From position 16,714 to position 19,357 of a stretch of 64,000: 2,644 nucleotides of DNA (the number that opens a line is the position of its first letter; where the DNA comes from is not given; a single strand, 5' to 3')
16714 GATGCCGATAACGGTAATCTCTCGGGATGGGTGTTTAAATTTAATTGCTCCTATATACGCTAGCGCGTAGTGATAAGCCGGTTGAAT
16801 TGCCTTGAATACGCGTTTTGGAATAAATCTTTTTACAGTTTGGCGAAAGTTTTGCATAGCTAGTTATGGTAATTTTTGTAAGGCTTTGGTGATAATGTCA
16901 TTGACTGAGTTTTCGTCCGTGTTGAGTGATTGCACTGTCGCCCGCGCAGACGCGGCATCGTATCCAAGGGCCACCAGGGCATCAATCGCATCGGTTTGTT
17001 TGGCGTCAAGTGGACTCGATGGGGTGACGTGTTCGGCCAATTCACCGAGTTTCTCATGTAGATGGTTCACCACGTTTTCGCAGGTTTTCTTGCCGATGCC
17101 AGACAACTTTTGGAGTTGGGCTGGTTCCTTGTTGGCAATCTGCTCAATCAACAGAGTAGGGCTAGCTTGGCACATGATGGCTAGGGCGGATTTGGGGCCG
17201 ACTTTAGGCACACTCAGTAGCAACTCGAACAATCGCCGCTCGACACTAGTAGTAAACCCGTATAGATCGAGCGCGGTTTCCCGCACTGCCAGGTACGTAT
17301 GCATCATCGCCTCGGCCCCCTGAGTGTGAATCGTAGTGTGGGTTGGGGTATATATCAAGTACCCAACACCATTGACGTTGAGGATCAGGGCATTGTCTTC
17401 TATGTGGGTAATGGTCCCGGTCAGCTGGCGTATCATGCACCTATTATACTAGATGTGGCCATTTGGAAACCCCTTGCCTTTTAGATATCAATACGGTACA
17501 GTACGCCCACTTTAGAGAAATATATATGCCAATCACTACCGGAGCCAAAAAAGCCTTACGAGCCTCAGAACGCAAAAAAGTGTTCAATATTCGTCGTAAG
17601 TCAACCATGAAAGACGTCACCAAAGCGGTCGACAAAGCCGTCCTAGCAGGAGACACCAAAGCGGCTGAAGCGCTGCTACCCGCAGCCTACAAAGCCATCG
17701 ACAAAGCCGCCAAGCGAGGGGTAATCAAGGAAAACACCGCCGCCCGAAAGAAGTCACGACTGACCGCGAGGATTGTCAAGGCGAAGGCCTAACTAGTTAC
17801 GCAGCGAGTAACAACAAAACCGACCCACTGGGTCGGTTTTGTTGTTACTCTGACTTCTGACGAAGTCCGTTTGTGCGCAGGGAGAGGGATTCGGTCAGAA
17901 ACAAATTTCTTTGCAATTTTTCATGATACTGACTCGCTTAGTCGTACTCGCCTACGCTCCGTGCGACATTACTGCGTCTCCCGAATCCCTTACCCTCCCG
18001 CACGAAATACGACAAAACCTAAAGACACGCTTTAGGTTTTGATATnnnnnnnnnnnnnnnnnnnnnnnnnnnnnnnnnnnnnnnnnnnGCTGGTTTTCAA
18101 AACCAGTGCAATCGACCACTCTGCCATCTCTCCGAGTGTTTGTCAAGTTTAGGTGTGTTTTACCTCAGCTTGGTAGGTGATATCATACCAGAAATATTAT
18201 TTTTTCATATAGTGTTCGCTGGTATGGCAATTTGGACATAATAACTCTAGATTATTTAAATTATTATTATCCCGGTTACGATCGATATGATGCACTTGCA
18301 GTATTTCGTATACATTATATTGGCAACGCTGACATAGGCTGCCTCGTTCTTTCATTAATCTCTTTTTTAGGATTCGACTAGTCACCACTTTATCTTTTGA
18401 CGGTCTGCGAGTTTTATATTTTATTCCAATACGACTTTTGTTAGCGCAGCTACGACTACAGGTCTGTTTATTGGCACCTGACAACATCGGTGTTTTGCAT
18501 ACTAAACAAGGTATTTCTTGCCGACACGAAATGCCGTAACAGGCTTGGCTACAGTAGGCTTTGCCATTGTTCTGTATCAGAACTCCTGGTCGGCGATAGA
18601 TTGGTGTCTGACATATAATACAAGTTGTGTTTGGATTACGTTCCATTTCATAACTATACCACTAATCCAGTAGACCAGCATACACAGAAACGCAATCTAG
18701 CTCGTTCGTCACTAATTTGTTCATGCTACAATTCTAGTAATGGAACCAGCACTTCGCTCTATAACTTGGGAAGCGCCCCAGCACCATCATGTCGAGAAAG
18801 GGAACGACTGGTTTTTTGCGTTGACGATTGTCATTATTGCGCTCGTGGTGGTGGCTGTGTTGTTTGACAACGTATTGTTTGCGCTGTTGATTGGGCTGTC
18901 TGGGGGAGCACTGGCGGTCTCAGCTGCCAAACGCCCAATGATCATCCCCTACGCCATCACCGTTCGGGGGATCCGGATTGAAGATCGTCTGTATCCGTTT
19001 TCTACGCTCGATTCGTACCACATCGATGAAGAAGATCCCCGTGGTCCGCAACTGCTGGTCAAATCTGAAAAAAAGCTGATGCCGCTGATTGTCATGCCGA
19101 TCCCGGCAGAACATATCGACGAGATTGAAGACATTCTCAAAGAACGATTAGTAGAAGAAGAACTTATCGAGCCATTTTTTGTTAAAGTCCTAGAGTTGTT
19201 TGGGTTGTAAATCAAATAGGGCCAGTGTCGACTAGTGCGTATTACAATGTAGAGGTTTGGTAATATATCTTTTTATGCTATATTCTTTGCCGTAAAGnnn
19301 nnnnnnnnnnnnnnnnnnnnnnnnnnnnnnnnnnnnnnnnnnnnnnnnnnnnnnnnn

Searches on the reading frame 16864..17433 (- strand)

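Call 12: search_protein_families(library=pfam, proteins=[window:16864-17433:-], max_evalue=0.001)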
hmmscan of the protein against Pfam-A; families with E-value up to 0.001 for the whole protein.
window:16864-17433:- (189 aa): 5 families
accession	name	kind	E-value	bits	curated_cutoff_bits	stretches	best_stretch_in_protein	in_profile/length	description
PF01330.27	RuvA_N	-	3.4e-16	59.5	23.6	1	1-59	2-61/61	RuvA N terminal domain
PF14520.12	HHH_5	-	2.2e-13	50.9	27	1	69-126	1-56/57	Helix-hairpin-helix domain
PF07499.19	RuvA_C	-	3e-07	31.2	24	1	146-188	3-46/47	RuvA, C-terminal domain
PF00633.29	HHH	-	1.7e-06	28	24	0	99-121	5-27/30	Helix-hairpin-helix motif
PF21176.3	RecR_HhH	-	0.00093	19.4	27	0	106-119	7-20/45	RecR, helix-hairpin-helix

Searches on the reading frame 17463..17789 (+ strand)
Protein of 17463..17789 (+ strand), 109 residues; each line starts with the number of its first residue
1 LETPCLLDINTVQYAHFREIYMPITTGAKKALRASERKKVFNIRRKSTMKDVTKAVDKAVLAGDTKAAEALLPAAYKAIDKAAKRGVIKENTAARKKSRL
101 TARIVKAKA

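Call 12: search_protein_families(library=pfam, proteins=[window:17463-17789:+], max_evalue=0.001)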
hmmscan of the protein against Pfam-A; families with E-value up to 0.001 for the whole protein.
window:17463-17789:+ (109 aa): 1 family
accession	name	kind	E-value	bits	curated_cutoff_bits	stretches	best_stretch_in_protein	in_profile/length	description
PF01649.23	Ribosomal_S20p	-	1.3e-21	77.5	29.5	1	27-104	5-82/83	Ribosomal protein S20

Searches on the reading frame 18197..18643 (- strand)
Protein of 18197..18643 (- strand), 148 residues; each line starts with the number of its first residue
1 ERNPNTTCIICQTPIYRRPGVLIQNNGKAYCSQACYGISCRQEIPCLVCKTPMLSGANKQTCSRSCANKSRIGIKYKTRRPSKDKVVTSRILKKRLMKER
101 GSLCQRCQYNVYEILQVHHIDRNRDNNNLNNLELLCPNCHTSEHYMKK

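Call 12: search_protein_families(library=pfam, proteins=[window:18197-18643:-], max_evalue=0.001)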
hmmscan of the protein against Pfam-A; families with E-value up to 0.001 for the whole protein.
window:18197-18643:- (148 aa): 2 families
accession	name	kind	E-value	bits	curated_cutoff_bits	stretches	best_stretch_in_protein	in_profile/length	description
PF01844.29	HNH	-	5.1e-08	33.4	21.4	1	104-144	1-45/47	HNH endonuclease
PF13392.12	HNH_3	-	2.2e-05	24.4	24.8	1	111-135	15-39/46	HNH endonuclease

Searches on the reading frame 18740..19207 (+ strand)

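Call 12: search_protein_families(library=pfam, proteins=[window:18740-19207:+], max_evalue=0.001)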
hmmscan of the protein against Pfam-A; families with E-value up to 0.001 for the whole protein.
window:18740-19207:+ (156 aa): 1 family
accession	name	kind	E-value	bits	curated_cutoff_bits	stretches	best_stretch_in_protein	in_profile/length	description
PF18923.6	DUF5673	-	1e-06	29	26.7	1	72-135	4-63/66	Domain of unknown function (DUF5673)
